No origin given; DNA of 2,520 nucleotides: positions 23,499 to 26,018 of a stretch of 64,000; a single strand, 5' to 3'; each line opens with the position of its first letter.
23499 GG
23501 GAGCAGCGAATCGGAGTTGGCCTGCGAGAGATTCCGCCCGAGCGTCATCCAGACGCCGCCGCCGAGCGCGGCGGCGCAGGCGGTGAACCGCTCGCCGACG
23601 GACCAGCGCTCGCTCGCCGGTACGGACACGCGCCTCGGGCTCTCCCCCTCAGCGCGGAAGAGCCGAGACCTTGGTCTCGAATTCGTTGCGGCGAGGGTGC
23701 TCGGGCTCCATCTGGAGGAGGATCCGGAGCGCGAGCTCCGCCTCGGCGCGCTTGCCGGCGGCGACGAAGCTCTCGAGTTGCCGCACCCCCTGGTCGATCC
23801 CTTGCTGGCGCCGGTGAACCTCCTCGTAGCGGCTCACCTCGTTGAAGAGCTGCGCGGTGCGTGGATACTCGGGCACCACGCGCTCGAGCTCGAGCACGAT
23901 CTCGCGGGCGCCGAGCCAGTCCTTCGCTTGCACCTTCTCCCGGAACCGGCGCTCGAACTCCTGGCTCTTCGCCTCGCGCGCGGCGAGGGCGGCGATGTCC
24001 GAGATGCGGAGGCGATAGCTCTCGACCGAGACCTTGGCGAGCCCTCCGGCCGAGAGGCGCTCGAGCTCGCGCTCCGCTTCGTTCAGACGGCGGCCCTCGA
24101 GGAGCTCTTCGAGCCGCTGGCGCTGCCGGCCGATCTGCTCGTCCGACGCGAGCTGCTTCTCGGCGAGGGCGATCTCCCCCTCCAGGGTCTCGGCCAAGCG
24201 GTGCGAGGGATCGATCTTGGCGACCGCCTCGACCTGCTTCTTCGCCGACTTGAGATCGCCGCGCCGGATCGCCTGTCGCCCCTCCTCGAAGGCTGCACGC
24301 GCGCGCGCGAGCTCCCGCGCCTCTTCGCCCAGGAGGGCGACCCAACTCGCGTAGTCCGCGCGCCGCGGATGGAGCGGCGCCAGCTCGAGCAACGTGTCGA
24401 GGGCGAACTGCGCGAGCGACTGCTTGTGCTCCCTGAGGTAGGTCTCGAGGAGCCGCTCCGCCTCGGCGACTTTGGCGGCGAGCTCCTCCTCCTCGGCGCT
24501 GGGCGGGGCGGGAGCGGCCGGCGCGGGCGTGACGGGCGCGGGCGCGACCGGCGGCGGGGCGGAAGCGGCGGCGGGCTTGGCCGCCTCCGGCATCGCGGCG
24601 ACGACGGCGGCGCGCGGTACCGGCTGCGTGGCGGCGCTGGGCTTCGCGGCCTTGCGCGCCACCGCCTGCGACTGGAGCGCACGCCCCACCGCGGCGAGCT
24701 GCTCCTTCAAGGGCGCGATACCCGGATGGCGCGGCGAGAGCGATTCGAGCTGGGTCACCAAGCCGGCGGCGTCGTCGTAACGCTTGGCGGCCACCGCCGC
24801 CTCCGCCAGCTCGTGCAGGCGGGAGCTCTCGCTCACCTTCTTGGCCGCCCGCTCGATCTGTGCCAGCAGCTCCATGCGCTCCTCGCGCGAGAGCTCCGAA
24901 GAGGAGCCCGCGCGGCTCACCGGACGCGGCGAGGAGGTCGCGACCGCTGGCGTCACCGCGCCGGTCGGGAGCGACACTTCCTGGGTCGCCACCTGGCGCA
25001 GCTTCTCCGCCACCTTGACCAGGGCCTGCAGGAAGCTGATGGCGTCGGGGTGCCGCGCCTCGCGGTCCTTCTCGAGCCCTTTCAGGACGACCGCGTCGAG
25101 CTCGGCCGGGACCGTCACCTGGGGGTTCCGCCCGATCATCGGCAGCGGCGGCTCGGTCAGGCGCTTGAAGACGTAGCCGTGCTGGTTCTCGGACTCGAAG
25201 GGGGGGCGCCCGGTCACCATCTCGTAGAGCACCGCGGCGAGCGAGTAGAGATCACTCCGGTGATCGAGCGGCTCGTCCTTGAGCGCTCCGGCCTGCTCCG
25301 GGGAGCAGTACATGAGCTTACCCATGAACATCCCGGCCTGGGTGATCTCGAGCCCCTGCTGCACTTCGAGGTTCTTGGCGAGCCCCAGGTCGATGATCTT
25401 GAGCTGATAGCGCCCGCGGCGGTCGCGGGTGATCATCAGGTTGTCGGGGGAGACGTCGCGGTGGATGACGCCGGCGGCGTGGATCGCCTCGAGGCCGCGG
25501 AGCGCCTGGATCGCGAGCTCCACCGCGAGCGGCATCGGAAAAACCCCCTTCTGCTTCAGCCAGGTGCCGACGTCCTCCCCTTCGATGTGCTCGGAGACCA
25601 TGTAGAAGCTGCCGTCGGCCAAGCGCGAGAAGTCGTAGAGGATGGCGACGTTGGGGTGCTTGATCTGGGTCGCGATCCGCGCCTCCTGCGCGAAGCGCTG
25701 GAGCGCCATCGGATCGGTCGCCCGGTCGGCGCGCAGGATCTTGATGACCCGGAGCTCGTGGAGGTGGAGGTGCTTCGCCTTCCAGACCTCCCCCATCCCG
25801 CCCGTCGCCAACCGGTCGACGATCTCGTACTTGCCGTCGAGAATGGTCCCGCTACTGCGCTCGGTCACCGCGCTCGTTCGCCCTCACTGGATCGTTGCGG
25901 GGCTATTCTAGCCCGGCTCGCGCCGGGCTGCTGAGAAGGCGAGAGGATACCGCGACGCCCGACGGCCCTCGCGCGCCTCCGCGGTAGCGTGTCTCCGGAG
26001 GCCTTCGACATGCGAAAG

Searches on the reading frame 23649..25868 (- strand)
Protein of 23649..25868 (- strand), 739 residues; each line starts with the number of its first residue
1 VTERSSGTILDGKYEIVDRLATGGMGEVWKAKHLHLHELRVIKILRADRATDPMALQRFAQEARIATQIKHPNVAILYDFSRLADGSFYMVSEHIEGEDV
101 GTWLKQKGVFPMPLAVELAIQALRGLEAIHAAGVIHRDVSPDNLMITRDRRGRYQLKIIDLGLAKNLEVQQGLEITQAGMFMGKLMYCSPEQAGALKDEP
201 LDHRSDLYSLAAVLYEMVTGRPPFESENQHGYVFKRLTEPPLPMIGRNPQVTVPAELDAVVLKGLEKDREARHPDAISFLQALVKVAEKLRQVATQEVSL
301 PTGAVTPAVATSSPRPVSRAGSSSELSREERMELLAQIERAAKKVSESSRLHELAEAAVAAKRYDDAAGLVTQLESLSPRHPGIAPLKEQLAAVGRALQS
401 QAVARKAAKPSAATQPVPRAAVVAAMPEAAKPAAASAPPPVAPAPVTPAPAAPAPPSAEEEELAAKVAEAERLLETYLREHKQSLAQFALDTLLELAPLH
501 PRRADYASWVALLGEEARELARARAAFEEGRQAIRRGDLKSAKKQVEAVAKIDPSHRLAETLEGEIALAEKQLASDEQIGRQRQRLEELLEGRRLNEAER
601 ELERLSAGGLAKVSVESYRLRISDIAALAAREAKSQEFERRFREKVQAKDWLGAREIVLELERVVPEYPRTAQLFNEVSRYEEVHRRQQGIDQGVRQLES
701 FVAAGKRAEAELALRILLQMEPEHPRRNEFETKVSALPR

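Call 5: search_protein_families(library=pfam, proteins=[window:23649-25868:-], max_evalue=0.01)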
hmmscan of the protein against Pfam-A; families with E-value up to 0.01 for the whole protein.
window:23649-25868:- (739 aa): 6 families
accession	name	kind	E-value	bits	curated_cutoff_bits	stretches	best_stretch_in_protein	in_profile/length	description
PF00069.31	Pkinase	-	6.7e-42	144.1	31.7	1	14-296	1-256/263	Protein kinase domain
PF07714.23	PK_Tyr_Ser-Thr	-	2.6e-24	86.4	23.1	1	16-231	3-212/258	Protein tyrosine and serine/threonine kinase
PF17667.7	Pkinase_fungal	-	2.3e-07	30.3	24.1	1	120-171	293-346/387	Fungal protein kinase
PF07719.23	TPR_2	-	0.0024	18.3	27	0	523-556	1-34/34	Tetratricopeptide repeat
PF07445.17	PriC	-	0.0032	17.8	23.3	0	387-487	74-135/174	Primosomal replication protein priC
PF13432.12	TPR_16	-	0.0091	16.9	32.7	0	528-580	2-54/65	Tetratricopeptide repeat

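Call 6: search_protein_families(library=ncbifam, proteins=[window:23649-25868:-], max_evalue=0.01)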
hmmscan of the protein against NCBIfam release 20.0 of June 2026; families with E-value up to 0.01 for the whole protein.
window:23649-25868:- (739 aa): 17 families
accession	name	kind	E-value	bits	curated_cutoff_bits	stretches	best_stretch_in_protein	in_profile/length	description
NF033483.0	PknB_PASTA_kin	equivalog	2.4e-72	244.7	450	1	7-336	2-318/563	Stk1 family PASTA domain-containing Ser/Thr kinase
NF047741.1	antiphage_MADS6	equivalog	1.2e-42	146.2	460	2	6-130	489-608/612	methylation-associated defense system protein kinase MAD6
NF052427.1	StpK7MSMEG_1200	equivalog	1.2e-41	142.9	900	1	12-292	7-274/601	serine/threonine protein kinase StpK7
TIGR03903.1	TOMM_kin_cyc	equivalog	8e-35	120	705.75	1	41-331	7-285/1267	TOMM system kinase/cyclase fusion protein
NF009651.0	PRK13184.1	equivalog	4.8e-25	87.7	839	1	13-274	3-278/932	serine/threonine-protein kinase PknD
NF038150.1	lanthi_synth_IV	equivalog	6.6e-23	81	650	1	6-408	183-554/851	class IV lanthionine synthetase LanL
NF053615.1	SerThrKinAfsKStmc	equivalog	4.8e-17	61.9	1300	1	12-445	13-432/809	protein serine/threonine kinase AfsK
NF033442.0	BREX_PglW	equivalog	1.3e-16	59.6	990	2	5-165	505-661/1391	BREX system serine/threonine kinase PglW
NF038151.1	lanthi_synth_III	equivalog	8.5e-11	41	575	1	4-218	212-423/833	class III lanthionine synthetase LanKC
NF058632.1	SerThrKinPrkT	equivalog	1.1e-08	34.5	280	1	12-162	21-163/322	serine/threonine protein kinase PrkT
TIGR03724.2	arch_bud32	equivalog_domain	1.6e-07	31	125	1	39-166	20-133/193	KEOPS complex kinase/ATPase Bud32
NF007174.0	PRK09605.1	equivalog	6.5e-06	24.9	447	1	35-166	359-475/535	bifunctional N(6)-L-threonylcarbamoyladenine synthase/serine/threonine protein kinase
NF043056.1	T4SS_LegK1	equivalog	2.5e-05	23.1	550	1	127-216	203-282/516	Dot/Icm T4SS effector kinase LegK1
NF011463.0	PRK14879.1-4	equivalog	3.2e-05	23.4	188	1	37-165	43-161/237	Kae1-associated kinase Bud32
NF011462.0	PRK14879.1-3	equivalog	0.00061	19.6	174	1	33-164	15-128/192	Kae1-associated kinase Bud32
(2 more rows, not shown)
